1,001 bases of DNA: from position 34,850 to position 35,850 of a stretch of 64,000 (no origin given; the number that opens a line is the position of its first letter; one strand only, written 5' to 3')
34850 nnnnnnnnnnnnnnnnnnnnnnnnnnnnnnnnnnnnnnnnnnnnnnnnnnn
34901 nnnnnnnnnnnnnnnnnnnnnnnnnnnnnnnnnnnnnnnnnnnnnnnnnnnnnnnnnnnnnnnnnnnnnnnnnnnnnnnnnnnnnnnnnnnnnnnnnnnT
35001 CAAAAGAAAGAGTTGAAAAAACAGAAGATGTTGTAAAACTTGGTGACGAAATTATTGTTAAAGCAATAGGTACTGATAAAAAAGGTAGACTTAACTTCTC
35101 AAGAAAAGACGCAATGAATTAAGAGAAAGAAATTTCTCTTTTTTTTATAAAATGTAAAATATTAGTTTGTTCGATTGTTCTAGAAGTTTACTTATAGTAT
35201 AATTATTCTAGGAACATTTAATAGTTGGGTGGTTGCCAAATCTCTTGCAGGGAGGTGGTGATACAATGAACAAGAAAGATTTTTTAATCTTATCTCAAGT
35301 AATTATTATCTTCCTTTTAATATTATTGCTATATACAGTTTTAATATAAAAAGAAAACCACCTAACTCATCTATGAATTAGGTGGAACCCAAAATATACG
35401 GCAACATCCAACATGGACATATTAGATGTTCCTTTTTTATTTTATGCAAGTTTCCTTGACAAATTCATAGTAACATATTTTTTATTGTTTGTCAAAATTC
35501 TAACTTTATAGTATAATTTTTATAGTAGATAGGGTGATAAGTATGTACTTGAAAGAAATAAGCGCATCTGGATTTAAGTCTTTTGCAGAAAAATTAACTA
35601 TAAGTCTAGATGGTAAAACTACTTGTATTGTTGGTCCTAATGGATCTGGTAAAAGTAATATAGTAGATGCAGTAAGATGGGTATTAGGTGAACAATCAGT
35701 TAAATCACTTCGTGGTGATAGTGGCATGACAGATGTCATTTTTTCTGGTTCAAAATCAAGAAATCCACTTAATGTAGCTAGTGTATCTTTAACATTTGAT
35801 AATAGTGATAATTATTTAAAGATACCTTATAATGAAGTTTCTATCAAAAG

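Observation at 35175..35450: Compact promoter-to-terminator unit encoding a 27-aa hydrophobic peptide inside an extensively self-paired RNA: type I toxin-antitoxin-like locus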

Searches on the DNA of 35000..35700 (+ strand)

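Call 4: search_rna_families(source=window, start=35000, end=35700, threshold=evalue, max_evalue=10, show_alignments=3)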
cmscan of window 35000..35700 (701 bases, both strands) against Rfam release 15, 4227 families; matches with E-value up to 10: 6.
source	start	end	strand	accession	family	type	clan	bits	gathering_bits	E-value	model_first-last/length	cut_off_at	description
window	35351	35467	-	RF00515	PyrR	Cis-reg;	-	23.2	54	0.81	1-115/115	no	PyrR binding site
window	35321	35391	-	RF02325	TtnuHACA18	Gene; snRNA; snoRNA; HACA-box;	-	18.4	100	4.8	1-130/130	no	Tetrahymena snoRNA TtnuHACA18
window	35085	35153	+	RF02058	STnc400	Gene;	-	17.1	80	1.6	1-125/125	no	Gammaproteobacterial sRNA STnc400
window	35372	35457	+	RF04315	manA-II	Cis-reg;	-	16.9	100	3.3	1-147/147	no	manA_II ncRNA motif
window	35301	35393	-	RF00425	SNORA18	Gene; snRNA; snoRNA; HACA-box;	CL00038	15.7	70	6.1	1-132/132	no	Small nucleolar RNA SNORA18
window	35081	35149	+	RF01952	SOX2OT_exon2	Gene; lncRNA;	-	11.5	45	6.5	1-69/69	no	SOX2 overlapping transcript exon 2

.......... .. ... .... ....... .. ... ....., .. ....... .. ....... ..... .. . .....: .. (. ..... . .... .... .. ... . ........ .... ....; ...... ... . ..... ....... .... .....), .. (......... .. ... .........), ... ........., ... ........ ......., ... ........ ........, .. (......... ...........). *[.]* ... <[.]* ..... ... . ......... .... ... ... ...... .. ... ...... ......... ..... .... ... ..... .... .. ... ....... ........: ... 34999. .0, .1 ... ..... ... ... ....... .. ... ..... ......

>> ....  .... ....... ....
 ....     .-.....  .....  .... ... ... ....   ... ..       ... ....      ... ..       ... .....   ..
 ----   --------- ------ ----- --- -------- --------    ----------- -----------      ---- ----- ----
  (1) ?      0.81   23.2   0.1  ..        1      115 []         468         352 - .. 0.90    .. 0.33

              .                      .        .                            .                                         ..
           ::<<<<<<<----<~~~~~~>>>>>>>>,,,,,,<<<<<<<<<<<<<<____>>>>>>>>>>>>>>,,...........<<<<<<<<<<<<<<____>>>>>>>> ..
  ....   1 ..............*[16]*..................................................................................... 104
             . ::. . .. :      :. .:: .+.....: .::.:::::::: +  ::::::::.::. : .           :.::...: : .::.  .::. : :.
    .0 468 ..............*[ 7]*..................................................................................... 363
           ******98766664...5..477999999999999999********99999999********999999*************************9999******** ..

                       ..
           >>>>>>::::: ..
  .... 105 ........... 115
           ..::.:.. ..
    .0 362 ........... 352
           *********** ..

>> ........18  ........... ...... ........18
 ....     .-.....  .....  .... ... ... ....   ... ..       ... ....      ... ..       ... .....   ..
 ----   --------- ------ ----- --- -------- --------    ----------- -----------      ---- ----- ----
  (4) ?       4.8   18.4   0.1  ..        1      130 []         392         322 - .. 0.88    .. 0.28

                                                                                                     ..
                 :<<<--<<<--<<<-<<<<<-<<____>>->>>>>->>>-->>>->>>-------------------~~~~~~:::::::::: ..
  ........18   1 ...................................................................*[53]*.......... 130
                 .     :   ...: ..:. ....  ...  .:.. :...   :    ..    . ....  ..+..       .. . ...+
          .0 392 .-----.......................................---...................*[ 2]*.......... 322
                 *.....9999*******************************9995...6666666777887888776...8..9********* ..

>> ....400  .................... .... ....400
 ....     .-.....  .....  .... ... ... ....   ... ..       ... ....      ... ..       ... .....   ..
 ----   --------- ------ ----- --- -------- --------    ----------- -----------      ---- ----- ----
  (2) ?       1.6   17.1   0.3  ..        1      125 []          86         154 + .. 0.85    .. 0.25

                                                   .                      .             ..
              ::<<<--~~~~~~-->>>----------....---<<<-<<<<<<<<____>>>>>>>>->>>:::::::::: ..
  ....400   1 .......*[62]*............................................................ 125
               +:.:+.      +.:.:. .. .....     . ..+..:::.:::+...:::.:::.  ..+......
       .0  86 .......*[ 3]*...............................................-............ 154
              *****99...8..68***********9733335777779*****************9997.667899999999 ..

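Call 31: search_dna_similar(query=window:35148-35486:+, collection=phages, mode=distant, max_evalue=0.01, max_rows=10)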
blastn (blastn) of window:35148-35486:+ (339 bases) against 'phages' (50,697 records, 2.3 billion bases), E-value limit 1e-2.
No match.

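Call 32: search_dna_similar(query=window:35148-35486:+, collection=plasmids, mode=distant, max_evalue=0.01, max_rows=10)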
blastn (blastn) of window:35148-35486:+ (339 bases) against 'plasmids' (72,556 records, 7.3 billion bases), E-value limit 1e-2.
No match.

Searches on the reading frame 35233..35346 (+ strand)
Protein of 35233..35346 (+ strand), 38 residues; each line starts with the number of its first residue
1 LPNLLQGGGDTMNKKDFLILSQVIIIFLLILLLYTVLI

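Call 15: find_encoding_contigs(protein=window:35233-35346:+, flank=3000, max_places=10)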
Protein window:35233-35346:+ (38 aa): no gene with exactly this product is on record in the collection.

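Call 47: search_protein_representatives(protein=window:35233-35346:+)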
Query: 38 residues. Proteins with E-value up to 0.001 (for the whole library): 11; up to 1e-10: 0; up to 1e-30: 0. The best 11 are listed.
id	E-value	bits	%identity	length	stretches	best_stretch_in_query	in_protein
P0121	7.8e-07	43.8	71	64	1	1-38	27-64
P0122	8.3e-06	40.7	73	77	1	2-38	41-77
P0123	1.9e-05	39.7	65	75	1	2-38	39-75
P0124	3.4e-05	38.9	76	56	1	4-38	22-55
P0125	4.6e-05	38.5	73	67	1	6-38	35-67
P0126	5.7e-05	38.2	76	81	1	6-38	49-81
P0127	1.7e-04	36.8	72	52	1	7-38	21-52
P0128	2.0e-04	36.5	58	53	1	2-37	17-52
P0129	2.2e-04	36.4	72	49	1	7-38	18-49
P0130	4.2e-04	35.6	72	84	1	7-38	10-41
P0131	5.1e-04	35.3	68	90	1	2-38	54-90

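Call 84: list_cluster_members(proteins=[P0129, P0160, P0164, P0180, P0141, P0144, P0124, P0155, P0151, P0152])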
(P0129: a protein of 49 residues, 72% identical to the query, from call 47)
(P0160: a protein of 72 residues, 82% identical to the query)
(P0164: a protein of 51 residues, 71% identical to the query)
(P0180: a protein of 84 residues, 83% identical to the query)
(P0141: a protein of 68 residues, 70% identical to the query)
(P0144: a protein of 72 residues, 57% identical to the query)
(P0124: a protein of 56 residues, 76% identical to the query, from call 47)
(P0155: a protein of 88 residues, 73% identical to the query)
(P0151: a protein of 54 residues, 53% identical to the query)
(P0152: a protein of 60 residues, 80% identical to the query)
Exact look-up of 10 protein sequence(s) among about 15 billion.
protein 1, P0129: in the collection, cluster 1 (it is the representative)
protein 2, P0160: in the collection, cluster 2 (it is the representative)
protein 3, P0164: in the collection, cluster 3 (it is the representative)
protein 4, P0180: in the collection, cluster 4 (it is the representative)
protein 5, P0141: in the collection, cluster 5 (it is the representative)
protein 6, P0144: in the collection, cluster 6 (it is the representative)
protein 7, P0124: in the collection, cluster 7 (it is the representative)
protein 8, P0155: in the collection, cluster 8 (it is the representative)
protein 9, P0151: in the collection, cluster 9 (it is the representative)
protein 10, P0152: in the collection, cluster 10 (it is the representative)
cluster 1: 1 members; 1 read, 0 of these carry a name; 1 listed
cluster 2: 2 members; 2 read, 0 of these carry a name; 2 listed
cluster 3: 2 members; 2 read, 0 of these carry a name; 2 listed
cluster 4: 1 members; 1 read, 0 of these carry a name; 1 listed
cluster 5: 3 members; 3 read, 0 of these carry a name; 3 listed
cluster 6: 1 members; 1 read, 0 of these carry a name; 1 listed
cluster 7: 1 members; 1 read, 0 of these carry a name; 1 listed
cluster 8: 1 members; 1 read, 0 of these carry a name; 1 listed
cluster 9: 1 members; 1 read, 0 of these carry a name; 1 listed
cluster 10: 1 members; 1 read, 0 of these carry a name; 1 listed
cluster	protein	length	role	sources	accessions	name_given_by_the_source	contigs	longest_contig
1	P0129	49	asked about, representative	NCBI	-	-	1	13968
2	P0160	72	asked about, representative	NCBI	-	-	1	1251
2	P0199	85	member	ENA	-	-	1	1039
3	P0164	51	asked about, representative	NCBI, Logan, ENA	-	-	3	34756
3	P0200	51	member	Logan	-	-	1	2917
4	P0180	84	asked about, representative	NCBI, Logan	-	-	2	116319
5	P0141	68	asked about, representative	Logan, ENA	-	-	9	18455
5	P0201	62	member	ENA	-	-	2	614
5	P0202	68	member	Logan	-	-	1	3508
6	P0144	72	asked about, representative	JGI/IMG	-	-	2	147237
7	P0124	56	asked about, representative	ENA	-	-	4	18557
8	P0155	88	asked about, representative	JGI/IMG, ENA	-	-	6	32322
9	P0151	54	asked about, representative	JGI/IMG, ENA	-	-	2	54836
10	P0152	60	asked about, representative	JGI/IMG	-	-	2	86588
